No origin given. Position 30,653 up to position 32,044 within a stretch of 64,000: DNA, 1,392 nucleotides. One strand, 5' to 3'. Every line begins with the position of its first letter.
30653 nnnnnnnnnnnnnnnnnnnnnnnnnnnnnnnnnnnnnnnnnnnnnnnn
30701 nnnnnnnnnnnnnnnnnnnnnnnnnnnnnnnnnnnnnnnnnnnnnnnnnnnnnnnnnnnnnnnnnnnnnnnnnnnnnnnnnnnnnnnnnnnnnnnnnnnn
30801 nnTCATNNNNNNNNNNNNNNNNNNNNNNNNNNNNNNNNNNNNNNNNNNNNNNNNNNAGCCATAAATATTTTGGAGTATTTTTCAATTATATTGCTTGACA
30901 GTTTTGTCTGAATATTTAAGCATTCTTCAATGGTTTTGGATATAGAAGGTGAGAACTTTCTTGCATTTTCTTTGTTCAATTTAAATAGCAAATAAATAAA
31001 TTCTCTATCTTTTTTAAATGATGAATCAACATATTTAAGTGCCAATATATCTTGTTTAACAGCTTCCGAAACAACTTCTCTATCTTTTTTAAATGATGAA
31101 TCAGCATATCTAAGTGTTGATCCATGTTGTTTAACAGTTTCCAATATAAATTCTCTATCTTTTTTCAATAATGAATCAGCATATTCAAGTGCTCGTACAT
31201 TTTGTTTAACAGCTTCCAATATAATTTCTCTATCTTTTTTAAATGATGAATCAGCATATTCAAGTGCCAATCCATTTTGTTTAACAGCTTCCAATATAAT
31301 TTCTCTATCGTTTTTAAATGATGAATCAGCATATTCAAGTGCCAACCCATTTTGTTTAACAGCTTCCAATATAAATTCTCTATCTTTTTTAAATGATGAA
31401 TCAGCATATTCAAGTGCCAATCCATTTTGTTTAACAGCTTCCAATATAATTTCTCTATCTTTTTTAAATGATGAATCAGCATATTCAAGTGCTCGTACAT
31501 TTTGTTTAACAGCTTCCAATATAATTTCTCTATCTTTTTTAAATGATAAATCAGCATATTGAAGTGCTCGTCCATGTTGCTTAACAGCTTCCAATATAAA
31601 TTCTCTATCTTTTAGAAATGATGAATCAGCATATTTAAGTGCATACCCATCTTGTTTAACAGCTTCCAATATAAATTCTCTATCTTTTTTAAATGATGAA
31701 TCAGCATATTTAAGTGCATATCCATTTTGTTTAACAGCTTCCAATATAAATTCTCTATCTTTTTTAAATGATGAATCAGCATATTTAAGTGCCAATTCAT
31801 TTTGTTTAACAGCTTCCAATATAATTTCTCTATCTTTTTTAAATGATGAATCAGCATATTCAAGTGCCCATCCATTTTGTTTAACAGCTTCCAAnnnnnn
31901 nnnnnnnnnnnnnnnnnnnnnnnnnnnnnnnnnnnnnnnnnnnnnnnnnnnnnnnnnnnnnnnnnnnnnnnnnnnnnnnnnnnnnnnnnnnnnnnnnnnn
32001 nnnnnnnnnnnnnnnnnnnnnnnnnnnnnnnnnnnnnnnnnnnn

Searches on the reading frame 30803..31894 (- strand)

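Call 45: search_protein_families(library=pfam, proteins=[window:30803-31894:-], max_evalue=0.001)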
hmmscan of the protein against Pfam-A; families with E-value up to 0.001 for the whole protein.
window:30803-31894:- (363 aa): 7 families
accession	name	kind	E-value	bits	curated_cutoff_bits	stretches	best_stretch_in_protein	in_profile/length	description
PF13475.11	DUF4116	-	4.4e-128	417.1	24.9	7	46-93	1-48/49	Domain of unknown function (DUF4116)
PF24755.2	SpoVR_C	-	1.8e-15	57.1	27.6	0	217-244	9-38/55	SpoVR-like C-terminal domain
PF21580.3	SelB_WHD3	-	3.5e-08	33.8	27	0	269-286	17-34/51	Elongation factor SelB, third winged-helix domain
PF03756.19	AfsA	-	4e-07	30.6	24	0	49-91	48-90/133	A-factor biosynthesis hotdog domain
PF25638.1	DUF5983_N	-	9.5e-06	25.6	27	0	51-67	32-48/56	Family of unknown function (DUF5983) N-terminal domain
PF19840.4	DUF6317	-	1.2e-05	26.4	27.4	0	235-271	48-84/100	Family of unknown function (DUF6317)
PF25322.2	RBD_SIN1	-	6.6e-05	23.3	27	0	23-62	18-58/75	SIN1 Ras-binding domain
